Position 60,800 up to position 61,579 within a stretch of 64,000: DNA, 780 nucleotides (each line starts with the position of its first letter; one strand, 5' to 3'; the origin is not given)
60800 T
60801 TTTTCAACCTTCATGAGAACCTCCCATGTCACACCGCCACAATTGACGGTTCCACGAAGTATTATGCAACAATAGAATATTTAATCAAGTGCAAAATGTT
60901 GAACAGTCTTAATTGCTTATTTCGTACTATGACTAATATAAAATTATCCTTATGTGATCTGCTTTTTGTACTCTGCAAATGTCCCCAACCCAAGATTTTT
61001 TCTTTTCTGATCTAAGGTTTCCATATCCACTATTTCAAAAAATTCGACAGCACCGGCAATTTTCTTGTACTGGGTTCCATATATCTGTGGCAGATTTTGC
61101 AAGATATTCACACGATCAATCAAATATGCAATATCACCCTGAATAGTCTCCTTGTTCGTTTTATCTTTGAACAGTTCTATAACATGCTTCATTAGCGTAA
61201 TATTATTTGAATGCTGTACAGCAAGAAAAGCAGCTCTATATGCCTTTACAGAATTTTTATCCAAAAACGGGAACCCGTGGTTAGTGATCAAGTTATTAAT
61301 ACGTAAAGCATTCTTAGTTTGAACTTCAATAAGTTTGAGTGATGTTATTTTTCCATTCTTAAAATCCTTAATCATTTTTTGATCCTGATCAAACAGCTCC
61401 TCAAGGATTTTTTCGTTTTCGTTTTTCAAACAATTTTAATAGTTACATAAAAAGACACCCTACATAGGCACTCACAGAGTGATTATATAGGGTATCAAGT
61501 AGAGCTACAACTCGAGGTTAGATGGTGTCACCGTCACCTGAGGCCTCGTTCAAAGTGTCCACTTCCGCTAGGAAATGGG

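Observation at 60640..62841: Low-GC insert with a microviridin-type ATP-grasp ligase, a candidate precursor peptide and an attenuator: a putative graspetide cluster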

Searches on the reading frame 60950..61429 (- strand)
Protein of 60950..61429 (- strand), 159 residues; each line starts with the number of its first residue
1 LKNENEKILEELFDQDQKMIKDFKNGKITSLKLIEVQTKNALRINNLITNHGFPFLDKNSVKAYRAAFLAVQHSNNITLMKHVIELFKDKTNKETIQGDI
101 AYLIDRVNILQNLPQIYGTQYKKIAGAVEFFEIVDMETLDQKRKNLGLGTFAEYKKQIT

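Call 3: search_protein_families(library=ncbifam, proteins=[window:60950-61429:-], max_evalue=1)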
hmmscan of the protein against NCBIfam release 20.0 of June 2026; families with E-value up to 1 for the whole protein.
window:60950-61429:- (159 aa): 3 families
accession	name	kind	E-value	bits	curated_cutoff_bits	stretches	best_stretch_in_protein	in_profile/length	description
NF050811.1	RelB_ParD_antitoxin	subfamily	0.019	15.2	60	1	3-32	47-76/83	type II toxin-antitoxin system RelB/ParD family antitoxin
TIGR04246.1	nitrous_NosZ_Gp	equivalog_domain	0.034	12.4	625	1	19-90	91-158/578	Sec-dependent nitrous-oxide reductase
NF038242.1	RipC_Ccl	equivalog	0.037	13.5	375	1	35-124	55-140/268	itaconate degradation C-C-lyase RipC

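Call 4: search_protein_families(library=pfam, proteins=[window:60950-61429:-], max_evalue=1)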
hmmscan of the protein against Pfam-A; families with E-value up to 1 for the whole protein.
window:60950-61429:- (159 aa): 3 families
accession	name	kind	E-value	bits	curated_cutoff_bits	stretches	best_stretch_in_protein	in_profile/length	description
PF20329.3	DUF6624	-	5.3e-13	49.3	27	1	33-156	37-162/173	Family of unknown function (DUF6624)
PF10915.13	DUF2709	-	0.0018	18.1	23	1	11-47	165-201/237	Protein of unknown function (DUF2709)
PF09639.16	YjcQ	-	0.055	14.1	23.3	1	2-65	22-87/95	YjcQ protein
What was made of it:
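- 60950..61429 (-): DUF6624 (PF20329) protein, 159 aa from TTG. The start is uncertain, but the invariant D16/Q17 lie upstream of the alternative ATG at 61375. No signal peptide. Call 4 (49.3 bits against a threshold of 27).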

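Call 31: find_homologous_proteins(query=window:60950-61429:-)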
Query window:60950-61429:- (159 aa): 5 proteins with E <= 0.001 among 52 candidates.
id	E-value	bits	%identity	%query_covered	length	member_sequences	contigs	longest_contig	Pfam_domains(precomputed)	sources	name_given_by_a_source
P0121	6.1e-95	333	99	100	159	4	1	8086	PF20329.3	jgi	jgi:hypothetical protein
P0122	7.6e-69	248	80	89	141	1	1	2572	PF20329.3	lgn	-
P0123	3.2e-34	136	48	96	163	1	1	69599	PF20329.3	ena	-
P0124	8.3e-33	131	43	96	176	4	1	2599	PF20329.3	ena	-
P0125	5.4e-6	44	29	77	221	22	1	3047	PF20329.3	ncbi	ncbi:MAG: DUF6624 domain-containing protein, partial [Bacteroidales bacterium]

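Call 33: find_homologous_proteins(query=A2, max_evalue=0.001)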
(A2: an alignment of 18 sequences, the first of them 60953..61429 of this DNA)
Query A2 (18 sequences) (159 aa, profile of the alignment): 396 proteins with E <= 0.001 among 4845 candidates; the best 120 are listed.
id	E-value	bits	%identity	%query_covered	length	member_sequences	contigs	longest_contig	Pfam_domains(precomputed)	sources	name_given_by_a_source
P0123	4.1e-59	217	48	96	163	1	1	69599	PF20329.3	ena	-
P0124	7.1e-59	216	43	96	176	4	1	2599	PF20329.3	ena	-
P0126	1.0e-55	206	42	96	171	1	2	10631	PF20329.3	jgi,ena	-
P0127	6.1e-55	203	42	99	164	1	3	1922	PF20329.3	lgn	-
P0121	7.0e-55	203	99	100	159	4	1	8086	PF20329.3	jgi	jgi:hypothetical protein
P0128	2.3e-53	198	48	99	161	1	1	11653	PF20329.3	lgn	-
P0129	9.9e-49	183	28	97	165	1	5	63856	PF20329.3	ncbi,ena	-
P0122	4.6e-47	178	80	89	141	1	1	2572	PF20329.3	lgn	-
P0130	5.1e-44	168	28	93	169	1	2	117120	PF20329.3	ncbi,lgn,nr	ncbi:hypothetical protein KGM48_01840 [Patescibacteria group bacterium]|nr:hypothetical protein [Pat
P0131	7.5e-42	161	30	94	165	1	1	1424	PF20329.3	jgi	jgi:hypothetical protein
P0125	1.3e-39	154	29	77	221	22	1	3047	PF20329.3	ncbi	ncbi:MAG: DUF6624 domain-containing protein, partial [Bacteroidales bacterium]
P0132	3.5e-39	152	28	80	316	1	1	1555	PF20329.3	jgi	jgi:hypothetical protein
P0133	9.4e-36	141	32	92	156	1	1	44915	PF20329.3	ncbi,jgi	-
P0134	8.3e-35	138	34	60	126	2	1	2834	PF20329.3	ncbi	ncbi:MAG: DUF6624 domain-containing protein [Minisyncoccia bacterium]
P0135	2.0e-34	137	32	97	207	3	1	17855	PF20329.3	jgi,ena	-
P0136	5.3e-33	132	33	91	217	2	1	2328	PF20329.3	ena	-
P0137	1.2e-31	128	29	97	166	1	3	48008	PF20329.3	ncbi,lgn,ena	ncbi:MAG: DUF6624 domain-containing protein [Patescibacteria group bacterium]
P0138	1.4e-31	127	35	79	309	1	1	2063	PF00515.35,PF20329.3,PF07719.24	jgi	jgi:hypothetical protein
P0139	1.4e-31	127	35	79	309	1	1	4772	PF00515.35,PF13432.13,PF20329.3,PF07719.24,PF13174.13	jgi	jgi:hypothetical protein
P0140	1.8e-31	127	34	94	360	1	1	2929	PF20329.3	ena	-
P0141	2.2e-31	127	35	87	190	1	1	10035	PF20329.3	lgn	-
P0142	3.4e-31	126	34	74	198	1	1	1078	PF20329.3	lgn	-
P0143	5.7e-31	125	33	93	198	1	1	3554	PF20329.3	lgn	-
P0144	6.9e-31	125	34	74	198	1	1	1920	PF20329.3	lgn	-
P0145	1.4e-30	124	35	84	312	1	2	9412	PF20329.3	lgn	-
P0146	1.5e-30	124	32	99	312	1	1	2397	PF20329.3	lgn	-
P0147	1.7e-30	124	34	91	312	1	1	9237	PF20329.3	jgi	jgi:tetratricopeptide (TPR) repeat protein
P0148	1.7e-30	124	31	80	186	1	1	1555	PF20329.3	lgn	-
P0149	2.7e-30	123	35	80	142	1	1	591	PF20329.3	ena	-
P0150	1.2e-29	121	34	94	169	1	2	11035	PF20329.3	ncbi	-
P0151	1.4e-29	121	34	79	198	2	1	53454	PF20329.3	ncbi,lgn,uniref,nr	ncbi:hypothetical protein TUM4261_34840 [Shewanella sp. c952]|uniref:DUF6624 domain-containing prote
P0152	2.2e-29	120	35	79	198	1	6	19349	PF20329.3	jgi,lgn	-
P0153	2.6e-29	120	32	79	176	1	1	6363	PF20329.3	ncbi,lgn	-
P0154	2.8e-29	120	33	79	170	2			PF20329.3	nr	nr:DUF6624 domain-containing protein [Shewanella halifaxensis]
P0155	3.4e-29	120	36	74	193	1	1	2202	PF20329.3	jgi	jgi:hypothetical protein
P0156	5.6e-29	119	33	77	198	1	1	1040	PF20329.3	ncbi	-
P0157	6.2e-29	119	34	75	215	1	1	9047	PF20329.3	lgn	-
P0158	1.5e-28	118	34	70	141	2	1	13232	PF20329.3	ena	-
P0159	2.2e-28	117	28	79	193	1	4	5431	PF20329.3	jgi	-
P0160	2.2e-28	117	32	77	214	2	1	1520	PF20329.3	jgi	jgi:hypothetical protein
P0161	2.2e-28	117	32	79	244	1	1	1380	PF20329.3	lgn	-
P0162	2.9e-28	117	30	76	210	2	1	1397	PF20329.3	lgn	-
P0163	3.0e-28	117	34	79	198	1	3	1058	PF20329.3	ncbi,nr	ncbi:MAG: hypothetical protein GY787_25325 [Alteromonadales bacterium]|nr:hypothetical protein [Alte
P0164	3.2e-28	117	32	91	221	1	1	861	PF20329.3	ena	-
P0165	3.4e-28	116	32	80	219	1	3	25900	PF20329.3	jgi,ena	jgi:hypothetical protein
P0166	4.8e-28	116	31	77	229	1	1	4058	PF20329.3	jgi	jgi:hypothetical protein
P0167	5.3e-28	116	30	75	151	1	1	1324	PF20329.3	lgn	-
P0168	6.6e-28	115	36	80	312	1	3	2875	PF00515.35,PF13432.13,PF20329.3,PF13174.13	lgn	-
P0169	8.4e-28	115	34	79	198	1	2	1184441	PF20329.3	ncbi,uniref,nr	ncbi:hypothetical protein L2750_00660 [Shewanella submarina]|uniref:DUF6624 domain-containing protei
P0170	1.1e-27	115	28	79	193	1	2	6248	PF20329.3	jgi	-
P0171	1.2e-27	115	34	74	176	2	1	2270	PF20329.3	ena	-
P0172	1.3e-27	115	33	76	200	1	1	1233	PF20329.3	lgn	-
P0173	1.4e-27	114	33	78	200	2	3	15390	PF20329.3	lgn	-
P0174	1.5e-27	114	30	94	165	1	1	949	PF20329.3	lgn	-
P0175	1.6e-27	114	37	74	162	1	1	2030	PF20329.3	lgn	-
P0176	1.6e-27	114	35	74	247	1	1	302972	PF20329.3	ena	-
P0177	2.0e-27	114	28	79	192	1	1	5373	PF20329.3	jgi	jgi:hypothetical protein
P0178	2.1e-27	114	31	93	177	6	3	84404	PF20329.3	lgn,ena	-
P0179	2.3e-27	114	28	78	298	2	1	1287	PF20329.3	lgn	-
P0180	2.6e-27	114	32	77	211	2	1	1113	PF20329.3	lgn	-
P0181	3.4e-27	113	33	76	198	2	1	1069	PF20329.3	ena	-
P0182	4.0e-27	113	31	86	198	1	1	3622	PF20329.3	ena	-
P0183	4.9e-27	113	34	77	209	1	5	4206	PF20329.3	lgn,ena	-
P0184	5.3e-27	113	34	57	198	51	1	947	PF20329.3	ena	-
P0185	6.2e-27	112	33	86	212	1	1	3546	PF20329.3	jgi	-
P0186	6.6e-27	112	31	80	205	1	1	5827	PF20329.3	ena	-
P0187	7.2e-27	112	30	87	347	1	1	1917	PF20329.3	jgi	jgi:hypothetical protein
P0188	1.2e-26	111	34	80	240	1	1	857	PF20329.3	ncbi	-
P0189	1.4e-26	111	28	92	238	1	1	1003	PF20329.3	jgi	-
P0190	1.4e-26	111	34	82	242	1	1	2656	PF20329.3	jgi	jgi:hypothetical protein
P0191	1.6e-26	111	36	77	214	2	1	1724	PF20329.3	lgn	-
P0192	2.2e-26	111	28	75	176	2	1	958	PF20329.3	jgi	jgi:hypothetical protein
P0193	2.9e-26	110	34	75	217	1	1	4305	PF20329.3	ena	-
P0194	3.0e-26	110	31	94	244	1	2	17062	PF20329.3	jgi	jgi:hypothetical protein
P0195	3.1e-26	110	32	75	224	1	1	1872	PF20329.3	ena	-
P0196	3.7e-26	110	33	77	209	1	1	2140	PF20329.3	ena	-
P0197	5.1e-26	109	30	78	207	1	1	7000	PF20329.3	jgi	jgi:hypothetical protein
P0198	5.4e-26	109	35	75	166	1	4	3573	PF20329.3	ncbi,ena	-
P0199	5.9e-26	109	33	98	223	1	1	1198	PF20329.3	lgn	-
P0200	5.9e-26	109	32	88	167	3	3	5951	PF20329.3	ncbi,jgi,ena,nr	ncbi:MAG: hypothetical protein UU18_C0034G0005 [Parcubacteria group bacterium GW2011_GWB2_40_8]|nr:M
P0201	6.0e-26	109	31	79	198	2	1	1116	PF20329.3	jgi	jgi:hypothetical protein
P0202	6.9e-26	109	32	97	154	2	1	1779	PF20329.3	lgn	-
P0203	7.2e-26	109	29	77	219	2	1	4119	PF20329.3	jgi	jgi:hypothetical protein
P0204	7.6e-26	109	34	71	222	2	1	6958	PF20329.3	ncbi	-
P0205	8.3e-26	109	35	68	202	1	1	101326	PF20329.3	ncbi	-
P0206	8.7e-26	109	37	72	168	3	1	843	PF20329.3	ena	-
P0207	1.1e-25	108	29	77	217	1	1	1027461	PF20329.3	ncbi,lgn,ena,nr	ncbi:MAG TPA: DUF6624 domain-containing protein [Pyrinomonadaceae bacterium]|nr:DUF6624 domain-conta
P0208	1.1e-25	108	30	77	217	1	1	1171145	PF20329.3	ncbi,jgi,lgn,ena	ncbi:MAG TPA: DUF6624 domain-containing protein [Pyrinomonadaceae bacterium]|jgi:hypothetical protei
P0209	1.2e-25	108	32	75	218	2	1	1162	PF20329.3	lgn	-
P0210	1.3e-25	108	34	94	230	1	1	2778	PF20329.3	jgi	jgi:hypothetical protein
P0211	1.3e-25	108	32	95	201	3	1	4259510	PF20329.3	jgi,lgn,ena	-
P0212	1.5e-25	108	33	74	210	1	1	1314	PF20329.3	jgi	jgi:regulator of replication initiation timing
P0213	1.5e-25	108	34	74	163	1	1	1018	PF20329.3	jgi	jgi:hypothetical protein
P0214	1.8e-25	108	36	79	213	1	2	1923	PF20329.3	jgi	-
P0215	1.8e-25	108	32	79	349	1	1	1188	PF20329.3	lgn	-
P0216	2.3e-25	107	32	97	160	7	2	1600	PF20329.3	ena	-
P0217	2.4e-25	107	32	96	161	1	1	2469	PF20329.3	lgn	-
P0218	2.7e-25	107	29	79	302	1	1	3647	PF20329.3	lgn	-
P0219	2.8e-25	107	33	77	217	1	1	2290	PF20329.3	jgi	jgi:hypothetical protein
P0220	2.9e-25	107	35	97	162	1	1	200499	PF20329.3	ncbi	ncbi:MAG: DUF6624 domain-containing protein [archaeon]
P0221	3.0e-25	107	32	81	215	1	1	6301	PF20329.3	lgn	-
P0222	3.4e-25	107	35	77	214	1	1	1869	PF20329.3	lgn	-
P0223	3.8e-25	107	35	69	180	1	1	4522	PF20329.3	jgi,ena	-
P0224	4.8e-25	106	31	77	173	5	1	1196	PF20329.3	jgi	jgi:hypothetical protein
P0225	5.4e-25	106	38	66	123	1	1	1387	PF20329.3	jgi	-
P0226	6.5e-25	106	32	94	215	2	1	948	PF20329.3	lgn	-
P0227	6.8e-25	106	29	74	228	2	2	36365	PF20329.3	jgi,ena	-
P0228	7.7e-25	106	29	100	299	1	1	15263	PF20329.3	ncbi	-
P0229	9.8e-25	105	30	77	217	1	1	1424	PF20329.3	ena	-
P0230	1.0e-24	105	32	76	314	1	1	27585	PF20329.3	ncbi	-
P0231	1.1e-24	105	28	99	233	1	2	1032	PF20329.3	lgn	-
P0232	1.3e-24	105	30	99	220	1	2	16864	PF20329.3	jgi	jgi:hypothetical protein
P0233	1.3e-24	105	36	73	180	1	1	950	PF20329.3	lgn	-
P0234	1.4e-24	105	30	77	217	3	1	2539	PF20329.3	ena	-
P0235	1.5e-24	105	31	84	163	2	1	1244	PF20329.3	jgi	jgi:hypothetical protein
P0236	1.6e-24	104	37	72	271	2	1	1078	PF13360.14,PF20329.3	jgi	jgi:hypothetical protein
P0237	1.7e-24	104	33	91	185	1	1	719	PF20329.3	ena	-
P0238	1.7e-24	104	34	80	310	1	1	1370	PF20329.3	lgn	-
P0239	2.2e-24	104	34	77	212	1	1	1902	PF20329.3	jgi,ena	-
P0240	2.3e-24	104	33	77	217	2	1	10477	PF20329.3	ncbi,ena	-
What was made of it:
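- Tried and rejected: A single-sequence search with DUF6624 gave only 5 hits, so a profile search was needed (calls 31, 33).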

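Call 41: predict_structure(alignment_id=A3)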
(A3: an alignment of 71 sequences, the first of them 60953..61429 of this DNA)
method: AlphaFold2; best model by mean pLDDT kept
length: 159 residues; sequences in the alignment: 71
mean_pLDDT: 95.8   pTM: 0.86
mean pLDDT of the five models: 95.8, 95.6, 95.6, 95.5, 95.2
residues with pLDDT >= 90: 153; 70-90: 6; 50-70: 0; < 50: 0
segments of 3 or more residues with pLDDT < 50: none
pLDDT, mean of each block of 10 residues (from residue 1): 93 96 97 93 93 97 96 94 95 96 98 98 95 98 97 97
secondary structure, 60 per line:
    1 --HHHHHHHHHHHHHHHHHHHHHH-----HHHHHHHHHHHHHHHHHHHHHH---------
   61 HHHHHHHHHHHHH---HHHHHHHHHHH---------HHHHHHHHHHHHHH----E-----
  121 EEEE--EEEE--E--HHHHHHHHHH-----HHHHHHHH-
elements in order: H3-24 H30-51 H61-73 H77-87 H97-110 E121-124 E127-130 H136-145 H151-158
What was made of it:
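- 60950..61429 (-): AF2 model with pLDDT 95.8 (call 41).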

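Call 51: fold_search(model_id=the predicted structure, library=pdb)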
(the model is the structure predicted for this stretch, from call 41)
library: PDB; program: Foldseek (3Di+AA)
matches with E <= 10: 282; with E <= 0.001: 0
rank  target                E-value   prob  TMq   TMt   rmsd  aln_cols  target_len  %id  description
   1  6e9z_A                4.3e-01  0.77  0.34  0.25  12.1       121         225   19  DHF119 filament (released 2018-11-21)
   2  8frf_E                4.5e-01  0.33  0.26  0.21   9.9       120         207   13  Homodimeric designed loop protein RBL7_C2_3 (released 2024-04-17)
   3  8e0l_C                8.2e-01  0.16  0.23  0.23   8.9       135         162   16  Homotrimeric variant of tcTRP9, BGL06 (released 2023-04-12)
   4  3n2o_C                9.6e-01  0.47  0.27  0.08  12.9        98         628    8  X-ray crystal structure of arginine decarboxylase complexed with Arginine from Vibrio vulnificus (released 2010-06-09)
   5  7y8t_B                9.6e-01  0.35  0.32  0.11   5.8       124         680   12  Structure of Cas7-11-crRNA in complex with TPR-CHAT (released 2023-06-28)
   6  7x8a_D                1.1e+00  0.44  0.36  0.11   5.9       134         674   10  Cryo-EM structure of a bacterial protein complex (released 2022-11-16)
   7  9k7t_A                1.3e+00  0.25  0.24  0.38  11.8       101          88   13  Crystal structure of designed zinc-induced homotetramer C4-Zn1-HEHE-1 (released 2025-10-29)
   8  8e0m_A                1.4e+00  0.28  0.30  0.29  13.8       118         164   12  Homotrimeric variant of tcTRP9, BGL15 (released 2023-04-12)
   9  9mg8_B                1.5e+00  0.20  0.26  0.13  17.3       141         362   13  Crystal Structure of b-iTHR-110 (released 2025-12-17)
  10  8e0m_K                1.5e+00  0.18  0.27  0.26  13.5       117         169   16  Homotrimeric variant of tcTRP9, BGL15 (released 2023-04-12)
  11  8e0l_A                1.6e+00  0.11  0.23  0.23   8.8       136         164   13  Homotrimeric variant of tcTRP9, BGL06 (released 2023-04-12)
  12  7mwr_A                1.7e+00  0.21  0.32  0.27   7.7       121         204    4  Structure of De Novo designed beta sheet heterodimer LHD101A53/B4 (released 2022-01-19)
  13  8e0m_B                1.7e+00  0.18  0.29  0.27  11.2       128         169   16  Homotrimeric variant of tcTRP9, BGL15 (released 2023-04-12)
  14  8f6q_A                1.7e+00  0.38  0.38  0.32   5.8       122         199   15  CryoEM structure of designed modular protein oligomer C8-71 (released 2023-11-29)
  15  8e0n_D                1.8e+00  0.38  0.36  0.34   6.1       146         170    7  Homotrimeric variant of tcTRP9, BGL18 (released 2023-04-12)
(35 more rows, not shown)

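Call 52: search_solved_structures(query=A3, max_evalue=1)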
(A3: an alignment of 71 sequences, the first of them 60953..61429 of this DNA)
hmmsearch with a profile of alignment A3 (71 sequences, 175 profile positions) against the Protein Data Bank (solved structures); distinct sequences matched with E-value up to 1: 1.
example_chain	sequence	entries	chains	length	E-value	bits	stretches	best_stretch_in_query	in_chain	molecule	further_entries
7udk_A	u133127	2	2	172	0.0091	18.8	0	66-121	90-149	Designed helical repeat protein (DHR) RPB_LRP2_R4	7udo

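Call 53: find_encoding_contigs(protein=P0169, flank=5000, max_places=2)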
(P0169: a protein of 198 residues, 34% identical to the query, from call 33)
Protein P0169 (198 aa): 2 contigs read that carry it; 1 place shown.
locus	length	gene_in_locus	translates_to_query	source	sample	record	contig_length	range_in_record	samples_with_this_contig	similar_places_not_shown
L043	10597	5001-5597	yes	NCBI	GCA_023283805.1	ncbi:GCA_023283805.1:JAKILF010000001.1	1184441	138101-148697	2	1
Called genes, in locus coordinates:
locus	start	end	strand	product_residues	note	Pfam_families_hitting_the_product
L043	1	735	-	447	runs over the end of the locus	PF02812:ELFV_dehydrog_N, PF00208:ELFV_dehydrog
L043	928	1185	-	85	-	-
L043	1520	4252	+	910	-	PF07715:Plug, PF00593:TonB_dep_Rec_b-barrel, PF14905:OMP_b-brl_3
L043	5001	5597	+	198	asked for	PF20329:DUF6624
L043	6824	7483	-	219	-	-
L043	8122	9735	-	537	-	PF00128:Alpha-amylase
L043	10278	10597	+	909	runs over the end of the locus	PF07715:Plug, PF00593:TonB_dep_Rec_b-barrel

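Call 54: find_encoding_contigs(protein=P0207, flank=5000, max_places=2)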
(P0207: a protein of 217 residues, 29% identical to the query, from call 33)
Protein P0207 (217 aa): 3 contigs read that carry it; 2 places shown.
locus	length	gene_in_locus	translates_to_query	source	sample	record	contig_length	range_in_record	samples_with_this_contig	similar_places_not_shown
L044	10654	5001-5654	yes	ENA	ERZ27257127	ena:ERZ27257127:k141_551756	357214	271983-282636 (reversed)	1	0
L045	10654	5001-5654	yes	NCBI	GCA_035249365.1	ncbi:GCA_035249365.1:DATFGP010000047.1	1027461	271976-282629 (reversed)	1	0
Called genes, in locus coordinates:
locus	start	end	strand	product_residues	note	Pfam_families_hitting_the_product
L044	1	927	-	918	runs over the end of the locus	PF12704:MacB_PCD, PF02687:FtsX, PF12704:MacB_PCD, PF02687:FtsX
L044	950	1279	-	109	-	PF03551:PadR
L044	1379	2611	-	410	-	PF13650:Asp_protease_2 (faint), PF00595:PDZ, PF13180:PDZ_2, PF17820:PDZ_6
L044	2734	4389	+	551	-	PF01433:Peptidase_M1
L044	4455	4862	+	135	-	-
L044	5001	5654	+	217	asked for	PF20329:DUF6624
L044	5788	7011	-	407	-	PF00561:Abhydrolase_1, PF12146:Hydrolase_4, PF12697:Abhydrolase_6, PF13428:TPR_14 (faint), PF00515:TPR_1 (faint), PF07719:TPR_2 (weak)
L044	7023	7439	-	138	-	-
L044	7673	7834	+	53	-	-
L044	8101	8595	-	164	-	PF00383:dCMP_cyt_deam_1, PF14437:MafB19-deam, PF14439:Bd3614-deam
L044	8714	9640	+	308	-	PF06029:AlkA_N, PF00730:HhH-GPD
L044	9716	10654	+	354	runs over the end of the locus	PF10028:DUF2270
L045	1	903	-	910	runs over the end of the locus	PF12704:MacB_PCD, PF02687:FtsX, PF12704:MacB_PCD, PF02687:FtsX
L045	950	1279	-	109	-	PF03551:PadR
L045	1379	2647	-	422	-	PF13650:Asp_protease_2 (faint), PF00595:PDZ, PF13180:PDZ_2, PF17820:PDZ_6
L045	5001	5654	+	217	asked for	PF20329:DUF6624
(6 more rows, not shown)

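Call 55: find_encoding_contigs(protein=P0220, flank=5000, max_places=2)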
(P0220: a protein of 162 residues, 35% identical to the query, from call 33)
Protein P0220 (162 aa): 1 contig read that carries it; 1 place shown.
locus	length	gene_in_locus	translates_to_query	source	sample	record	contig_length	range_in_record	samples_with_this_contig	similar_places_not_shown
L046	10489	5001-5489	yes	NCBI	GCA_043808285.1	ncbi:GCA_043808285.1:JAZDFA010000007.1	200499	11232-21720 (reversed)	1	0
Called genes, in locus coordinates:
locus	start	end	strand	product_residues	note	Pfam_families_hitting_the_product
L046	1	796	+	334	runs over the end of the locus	PF14520:HHH_5, PF00154:RecA_N, PF08423:Rad51, PF06745:ATPase, PF13481:AAA_25 (weak)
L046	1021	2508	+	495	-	-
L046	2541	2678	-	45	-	PF00301:Rubredoxin, PF21349:RUBY_RBDX (weak)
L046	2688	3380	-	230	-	PF11611:DUF4352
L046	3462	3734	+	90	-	PF00736:EF1_GNE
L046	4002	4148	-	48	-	-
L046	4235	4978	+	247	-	PF11969:DcpS_C (weak), PF01230:HIT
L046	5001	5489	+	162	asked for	PF20329:DUF6624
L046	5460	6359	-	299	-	PF01478:Peptidase_A24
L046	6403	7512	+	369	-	PF01266:DAO (faint), PF01494:FAD_binding_3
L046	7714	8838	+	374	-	-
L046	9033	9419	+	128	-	-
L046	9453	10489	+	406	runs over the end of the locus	PF27218:MJ0043_C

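Call 65: find_encoding_contigs(protein=P0200, flank=4000, max_places=2)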
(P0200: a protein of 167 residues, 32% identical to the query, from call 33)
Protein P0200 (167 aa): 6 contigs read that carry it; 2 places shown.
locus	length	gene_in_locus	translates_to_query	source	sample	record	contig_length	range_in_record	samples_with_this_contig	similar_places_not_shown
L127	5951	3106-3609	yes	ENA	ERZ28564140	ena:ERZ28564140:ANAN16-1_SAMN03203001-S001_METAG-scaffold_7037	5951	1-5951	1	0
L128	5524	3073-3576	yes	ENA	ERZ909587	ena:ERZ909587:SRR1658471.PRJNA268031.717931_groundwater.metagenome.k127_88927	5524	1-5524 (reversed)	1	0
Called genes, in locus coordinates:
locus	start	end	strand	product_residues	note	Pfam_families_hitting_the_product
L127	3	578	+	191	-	?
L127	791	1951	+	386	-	-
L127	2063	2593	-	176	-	-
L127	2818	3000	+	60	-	-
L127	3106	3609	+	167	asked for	PF20329:DUF6624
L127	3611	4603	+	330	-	PF21068:ATPgraspMvdD, PF08443:RimK, PF02955:GSH-S_ATP (faint)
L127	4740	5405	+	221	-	-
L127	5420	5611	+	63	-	PF01026:TatD_DNase (weak)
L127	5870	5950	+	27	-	?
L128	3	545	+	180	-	?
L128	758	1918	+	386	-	-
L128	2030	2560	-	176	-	-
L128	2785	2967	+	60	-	-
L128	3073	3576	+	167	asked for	PF20329:DUF6624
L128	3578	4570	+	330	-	PF21068:ATPgraspMvdD, PF08443:RimK, PF02955:GSH-S_ATP (faint)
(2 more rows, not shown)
